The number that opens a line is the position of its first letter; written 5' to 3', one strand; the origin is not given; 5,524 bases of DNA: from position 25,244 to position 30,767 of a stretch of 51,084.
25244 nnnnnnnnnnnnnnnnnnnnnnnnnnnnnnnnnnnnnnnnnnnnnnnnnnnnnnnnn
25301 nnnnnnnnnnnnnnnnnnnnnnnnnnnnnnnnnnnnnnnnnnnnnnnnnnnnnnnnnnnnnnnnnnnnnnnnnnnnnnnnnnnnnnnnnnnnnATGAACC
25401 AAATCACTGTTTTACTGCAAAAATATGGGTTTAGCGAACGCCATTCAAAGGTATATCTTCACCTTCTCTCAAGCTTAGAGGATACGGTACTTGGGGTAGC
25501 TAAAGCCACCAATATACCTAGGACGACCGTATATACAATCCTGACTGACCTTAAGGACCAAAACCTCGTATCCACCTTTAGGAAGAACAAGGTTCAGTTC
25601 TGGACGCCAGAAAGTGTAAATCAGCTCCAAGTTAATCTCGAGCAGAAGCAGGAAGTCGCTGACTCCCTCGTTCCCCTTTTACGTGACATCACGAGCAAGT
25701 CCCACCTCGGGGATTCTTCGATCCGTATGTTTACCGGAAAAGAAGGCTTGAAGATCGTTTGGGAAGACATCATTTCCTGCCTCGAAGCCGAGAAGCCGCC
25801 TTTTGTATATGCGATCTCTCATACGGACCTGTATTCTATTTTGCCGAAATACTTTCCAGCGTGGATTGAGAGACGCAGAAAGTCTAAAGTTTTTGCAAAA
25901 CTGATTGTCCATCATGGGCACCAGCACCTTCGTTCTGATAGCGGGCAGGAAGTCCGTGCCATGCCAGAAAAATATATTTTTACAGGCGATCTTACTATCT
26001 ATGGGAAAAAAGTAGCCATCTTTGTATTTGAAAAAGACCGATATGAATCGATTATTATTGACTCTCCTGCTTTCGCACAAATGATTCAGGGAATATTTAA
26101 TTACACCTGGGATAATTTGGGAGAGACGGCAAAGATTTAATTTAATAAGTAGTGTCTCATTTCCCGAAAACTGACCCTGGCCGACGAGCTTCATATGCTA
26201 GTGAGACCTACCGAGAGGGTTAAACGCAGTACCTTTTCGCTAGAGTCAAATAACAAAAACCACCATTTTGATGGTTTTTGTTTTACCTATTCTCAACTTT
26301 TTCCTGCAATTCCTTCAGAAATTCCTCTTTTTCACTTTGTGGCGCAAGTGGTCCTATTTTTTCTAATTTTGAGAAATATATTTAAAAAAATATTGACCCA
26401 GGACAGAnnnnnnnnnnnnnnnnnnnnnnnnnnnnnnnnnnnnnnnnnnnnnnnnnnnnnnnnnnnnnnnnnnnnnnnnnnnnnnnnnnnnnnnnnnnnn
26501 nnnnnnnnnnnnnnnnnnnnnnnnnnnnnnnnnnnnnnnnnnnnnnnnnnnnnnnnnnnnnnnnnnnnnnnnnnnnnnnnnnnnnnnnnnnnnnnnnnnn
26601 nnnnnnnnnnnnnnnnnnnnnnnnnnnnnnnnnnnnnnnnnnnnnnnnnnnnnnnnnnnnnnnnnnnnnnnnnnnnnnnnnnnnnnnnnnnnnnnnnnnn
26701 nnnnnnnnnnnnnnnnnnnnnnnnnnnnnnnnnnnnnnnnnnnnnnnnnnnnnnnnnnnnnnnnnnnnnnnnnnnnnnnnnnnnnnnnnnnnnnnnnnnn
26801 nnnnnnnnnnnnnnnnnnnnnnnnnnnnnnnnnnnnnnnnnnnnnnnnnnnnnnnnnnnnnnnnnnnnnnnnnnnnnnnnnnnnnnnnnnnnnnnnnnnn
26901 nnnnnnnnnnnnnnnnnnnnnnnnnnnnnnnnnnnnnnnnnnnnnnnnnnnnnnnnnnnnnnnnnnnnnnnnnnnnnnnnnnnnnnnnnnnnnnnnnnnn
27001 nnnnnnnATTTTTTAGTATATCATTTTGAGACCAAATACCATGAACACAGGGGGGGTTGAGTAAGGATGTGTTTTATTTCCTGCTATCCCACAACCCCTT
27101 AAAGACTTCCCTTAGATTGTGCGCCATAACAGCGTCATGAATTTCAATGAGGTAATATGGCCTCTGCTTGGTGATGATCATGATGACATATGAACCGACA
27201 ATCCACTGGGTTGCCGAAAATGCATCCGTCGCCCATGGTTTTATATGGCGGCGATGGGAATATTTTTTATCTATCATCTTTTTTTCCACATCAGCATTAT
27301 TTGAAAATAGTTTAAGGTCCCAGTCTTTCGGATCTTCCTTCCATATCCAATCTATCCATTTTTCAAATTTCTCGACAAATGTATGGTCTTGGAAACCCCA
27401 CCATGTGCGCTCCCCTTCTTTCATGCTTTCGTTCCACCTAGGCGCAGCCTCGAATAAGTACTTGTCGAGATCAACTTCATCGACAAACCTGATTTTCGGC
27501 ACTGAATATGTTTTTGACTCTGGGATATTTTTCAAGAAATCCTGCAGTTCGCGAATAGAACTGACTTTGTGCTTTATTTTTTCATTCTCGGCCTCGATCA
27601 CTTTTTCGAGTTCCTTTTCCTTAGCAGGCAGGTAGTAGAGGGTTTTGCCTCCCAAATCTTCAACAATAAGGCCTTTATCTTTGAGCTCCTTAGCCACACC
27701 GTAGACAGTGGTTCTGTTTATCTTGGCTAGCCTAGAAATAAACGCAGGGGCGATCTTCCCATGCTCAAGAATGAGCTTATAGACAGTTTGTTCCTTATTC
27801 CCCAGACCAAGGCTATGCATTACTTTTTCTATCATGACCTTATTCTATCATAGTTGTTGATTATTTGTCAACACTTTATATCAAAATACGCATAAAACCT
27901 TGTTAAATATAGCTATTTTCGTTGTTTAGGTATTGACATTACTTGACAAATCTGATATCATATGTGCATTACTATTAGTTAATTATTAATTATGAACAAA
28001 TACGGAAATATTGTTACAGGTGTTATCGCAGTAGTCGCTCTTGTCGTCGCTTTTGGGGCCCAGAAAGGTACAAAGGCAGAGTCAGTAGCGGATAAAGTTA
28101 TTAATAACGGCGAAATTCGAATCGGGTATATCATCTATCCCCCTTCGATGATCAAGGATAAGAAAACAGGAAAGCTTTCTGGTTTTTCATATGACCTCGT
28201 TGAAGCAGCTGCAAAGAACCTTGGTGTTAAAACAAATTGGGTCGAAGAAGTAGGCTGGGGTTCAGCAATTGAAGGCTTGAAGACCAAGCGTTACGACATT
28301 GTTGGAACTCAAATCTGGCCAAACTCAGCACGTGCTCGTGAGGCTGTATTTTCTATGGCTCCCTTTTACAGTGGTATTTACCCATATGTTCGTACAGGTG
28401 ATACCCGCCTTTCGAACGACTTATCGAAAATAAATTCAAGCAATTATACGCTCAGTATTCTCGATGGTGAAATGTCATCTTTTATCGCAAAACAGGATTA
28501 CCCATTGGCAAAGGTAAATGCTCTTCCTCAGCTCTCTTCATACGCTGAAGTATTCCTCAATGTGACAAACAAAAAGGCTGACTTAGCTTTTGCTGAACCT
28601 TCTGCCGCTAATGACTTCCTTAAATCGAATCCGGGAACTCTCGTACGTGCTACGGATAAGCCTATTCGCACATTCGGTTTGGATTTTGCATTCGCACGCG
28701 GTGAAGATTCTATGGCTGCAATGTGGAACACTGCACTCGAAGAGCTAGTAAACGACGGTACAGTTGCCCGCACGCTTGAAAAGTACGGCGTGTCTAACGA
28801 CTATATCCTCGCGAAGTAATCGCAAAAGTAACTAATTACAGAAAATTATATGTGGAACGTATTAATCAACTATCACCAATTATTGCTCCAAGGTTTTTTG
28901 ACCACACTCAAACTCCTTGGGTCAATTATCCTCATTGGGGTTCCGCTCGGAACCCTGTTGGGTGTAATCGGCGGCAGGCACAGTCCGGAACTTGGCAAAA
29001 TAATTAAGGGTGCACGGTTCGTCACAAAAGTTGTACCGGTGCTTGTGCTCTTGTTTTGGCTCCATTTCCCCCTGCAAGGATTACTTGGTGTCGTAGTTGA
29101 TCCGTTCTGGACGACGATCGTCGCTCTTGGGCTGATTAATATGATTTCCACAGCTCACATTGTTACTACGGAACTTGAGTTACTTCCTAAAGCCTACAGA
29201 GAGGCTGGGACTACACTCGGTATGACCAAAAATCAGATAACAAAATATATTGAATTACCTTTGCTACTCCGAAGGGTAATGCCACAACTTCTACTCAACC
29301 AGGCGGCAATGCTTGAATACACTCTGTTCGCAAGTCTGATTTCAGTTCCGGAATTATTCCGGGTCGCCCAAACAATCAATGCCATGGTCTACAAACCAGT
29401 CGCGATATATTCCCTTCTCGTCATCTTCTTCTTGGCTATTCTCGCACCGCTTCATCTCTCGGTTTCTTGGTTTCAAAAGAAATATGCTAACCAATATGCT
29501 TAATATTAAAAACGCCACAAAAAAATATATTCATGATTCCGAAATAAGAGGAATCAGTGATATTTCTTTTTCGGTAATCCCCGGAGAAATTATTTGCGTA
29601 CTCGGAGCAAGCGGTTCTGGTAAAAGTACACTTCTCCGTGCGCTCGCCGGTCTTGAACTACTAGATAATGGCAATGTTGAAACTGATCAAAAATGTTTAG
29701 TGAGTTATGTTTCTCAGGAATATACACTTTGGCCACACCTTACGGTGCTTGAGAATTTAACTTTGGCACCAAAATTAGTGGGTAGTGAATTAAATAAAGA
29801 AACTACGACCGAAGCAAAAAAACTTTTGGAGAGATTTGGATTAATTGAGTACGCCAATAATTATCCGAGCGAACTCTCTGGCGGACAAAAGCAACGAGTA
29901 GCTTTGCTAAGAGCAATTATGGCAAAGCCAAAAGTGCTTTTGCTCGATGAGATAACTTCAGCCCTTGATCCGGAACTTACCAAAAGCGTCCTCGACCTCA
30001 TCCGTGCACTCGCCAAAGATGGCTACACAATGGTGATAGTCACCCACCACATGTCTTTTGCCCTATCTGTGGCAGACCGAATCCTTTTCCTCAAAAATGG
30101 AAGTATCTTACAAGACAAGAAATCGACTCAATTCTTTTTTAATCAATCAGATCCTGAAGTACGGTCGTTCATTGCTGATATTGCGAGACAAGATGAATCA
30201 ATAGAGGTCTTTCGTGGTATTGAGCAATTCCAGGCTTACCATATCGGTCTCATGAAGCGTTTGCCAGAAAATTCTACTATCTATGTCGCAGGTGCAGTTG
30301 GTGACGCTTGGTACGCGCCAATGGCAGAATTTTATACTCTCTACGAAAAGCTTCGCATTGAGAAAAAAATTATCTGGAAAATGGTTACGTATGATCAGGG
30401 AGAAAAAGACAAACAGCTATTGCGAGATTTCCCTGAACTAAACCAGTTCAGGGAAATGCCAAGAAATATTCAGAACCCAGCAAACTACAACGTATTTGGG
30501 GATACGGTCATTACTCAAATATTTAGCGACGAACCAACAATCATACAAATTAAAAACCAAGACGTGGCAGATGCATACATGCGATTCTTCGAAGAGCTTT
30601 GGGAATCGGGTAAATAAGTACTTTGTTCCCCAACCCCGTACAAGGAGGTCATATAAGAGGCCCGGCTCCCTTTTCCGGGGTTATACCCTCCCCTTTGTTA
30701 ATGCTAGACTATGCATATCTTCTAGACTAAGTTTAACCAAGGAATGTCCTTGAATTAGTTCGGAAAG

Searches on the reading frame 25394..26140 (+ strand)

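Call 37: search_protein_families(library=pfam, proteins=[window:25394-26140:+], max_evalue=0.001)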
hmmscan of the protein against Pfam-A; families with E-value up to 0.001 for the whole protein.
window:25394-26140:+ (248 aa): 1 family
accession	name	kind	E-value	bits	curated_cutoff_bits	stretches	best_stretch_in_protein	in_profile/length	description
PF01978.25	TrmB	-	5.8e-13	48.9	25.6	1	8-66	1-59/68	Sugar-specific transcriptional regulator TrmB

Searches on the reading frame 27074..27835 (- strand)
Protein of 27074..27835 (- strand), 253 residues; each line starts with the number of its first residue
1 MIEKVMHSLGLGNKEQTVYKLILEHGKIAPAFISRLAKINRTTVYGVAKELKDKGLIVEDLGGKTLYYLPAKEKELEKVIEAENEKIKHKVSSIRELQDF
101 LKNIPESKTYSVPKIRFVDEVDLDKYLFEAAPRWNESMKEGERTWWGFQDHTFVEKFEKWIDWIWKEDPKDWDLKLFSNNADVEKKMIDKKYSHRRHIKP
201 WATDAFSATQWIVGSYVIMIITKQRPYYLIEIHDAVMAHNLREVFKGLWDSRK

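Call 37: search_protein_families(library=pfam, proteins=[window:27074-27835:-], max_evalue=0.001)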
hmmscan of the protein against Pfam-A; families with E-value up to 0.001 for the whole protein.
window:27074-27835:- (253 aa): 1 family
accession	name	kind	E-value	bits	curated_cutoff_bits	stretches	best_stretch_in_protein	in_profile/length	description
PF01978.25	TrmB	-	2.9e-09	37.1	25.6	1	8-68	3-63/68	Sugar-specific transcriptional regulator TrmB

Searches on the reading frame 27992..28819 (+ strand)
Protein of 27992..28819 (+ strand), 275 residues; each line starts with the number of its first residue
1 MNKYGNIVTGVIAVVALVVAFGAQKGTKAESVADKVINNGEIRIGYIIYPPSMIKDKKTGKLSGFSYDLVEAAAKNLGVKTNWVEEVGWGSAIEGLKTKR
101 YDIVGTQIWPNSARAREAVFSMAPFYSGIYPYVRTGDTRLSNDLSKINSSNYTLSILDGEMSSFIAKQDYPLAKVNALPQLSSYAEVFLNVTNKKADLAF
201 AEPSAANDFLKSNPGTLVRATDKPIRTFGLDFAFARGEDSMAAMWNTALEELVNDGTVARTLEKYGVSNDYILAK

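Call 37: search_protein_families(library=pfam, proteins=[window:27992-28819:+], max_evalue=0.001)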
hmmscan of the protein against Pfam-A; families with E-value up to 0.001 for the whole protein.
window:27992-28819:+ (275 aa): 1 family
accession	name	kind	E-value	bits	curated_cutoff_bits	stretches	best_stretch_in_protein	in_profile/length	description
PF00497.25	SBP_bac_3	-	6.2e-22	78.2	26.4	1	44-266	3-130/132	Bacterial extracellular solute-binding proteins, family 3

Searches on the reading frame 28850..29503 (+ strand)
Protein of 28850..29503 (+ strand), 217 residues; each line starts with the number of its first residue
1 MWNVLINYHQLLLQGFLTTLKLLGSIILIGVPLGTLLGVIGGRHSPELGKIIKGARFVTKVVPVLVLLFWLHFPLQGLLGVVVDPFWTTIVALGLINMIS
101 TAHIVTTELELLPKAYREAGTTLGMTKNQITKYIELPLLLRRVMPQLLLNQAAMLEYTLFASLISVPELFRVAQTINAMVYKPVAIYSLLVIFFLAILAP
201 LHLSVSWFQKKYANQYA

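Call 37: search_protein_families(library=pfam, proteins=[window:28850-29503:+], max_evalue=0.001)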
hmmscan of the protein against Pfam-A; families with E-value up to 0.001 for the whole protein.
window:28850-29503:+ (217 aa): 1 family
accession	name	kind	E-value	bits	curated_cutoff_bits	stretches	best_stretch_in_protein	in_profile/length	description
PF00528.27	BPD_transp_1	-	1.6e-13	51.3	26.4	1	34-210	1-180/184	Binding-protein-dependent transport system inner membrane component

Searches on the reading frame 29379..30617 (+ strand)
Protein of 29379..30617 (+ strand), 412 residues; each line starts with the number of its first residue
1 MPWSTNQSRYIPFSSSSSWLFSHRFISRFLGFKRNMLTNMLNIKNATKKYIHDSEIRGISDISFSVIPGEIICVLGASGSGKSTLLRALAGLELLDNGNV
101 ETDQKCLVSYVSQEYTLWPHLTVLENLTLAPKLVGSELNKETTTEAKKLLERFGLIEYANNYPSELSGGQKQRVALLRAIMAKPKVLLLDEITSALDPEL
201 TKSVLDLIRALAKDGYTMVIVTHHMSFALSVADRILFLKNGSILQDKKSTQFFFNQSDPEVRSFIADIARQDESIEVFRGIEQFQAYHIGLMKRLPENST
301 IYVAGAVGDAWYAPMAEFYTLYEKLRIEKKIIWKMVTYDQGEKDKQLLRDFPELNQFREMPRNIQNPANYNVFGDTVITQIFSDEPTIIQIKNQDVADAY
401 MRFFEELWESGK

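Call 37: search_protein_families(library=pfam, proteins=[window:29379-30617:+], max_evalue=0.001)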
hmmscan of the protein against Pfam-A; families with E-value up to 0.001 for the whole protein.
window:29379-30617:+ (412 aa): 8 families
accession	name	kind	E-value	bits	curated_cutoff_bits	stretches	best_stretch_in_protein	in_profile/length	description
PF00005.33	ABC_tran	-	7e-31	108.1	25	1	60-194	2-137/137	ABC transporter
PF13304.12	AAA_21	-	3.2e-11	44.3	27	1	162-226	234-301/304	AAA domain, putative AbiEii toxin, Type IV TA system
PF02463.25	SMC_N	-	1.7e-08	34.6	40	1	156-235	127-208/220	RecF/RecN/SMC N terminal domain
PF13191.12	AAA_16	-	5.7e-06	27.4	32.6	1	70-214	25-158/167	AAA ATPase domain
PF09818.15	ABC_ATPase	-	2.1e-05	24.1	23.2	0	167-241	159-249/283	P-loop domain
PF13401.12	AAA_22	-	0.00042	21.1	27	0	71-213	7-109/130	AAA domain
PF03193.22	RsgA_GTPase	-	0.00077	19.8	30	0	58-102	96-139/174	RsgA GTPase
PF00350.29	Dynamin_N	-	0.00079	19.9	27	0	72-116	1-46/168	Dynamin family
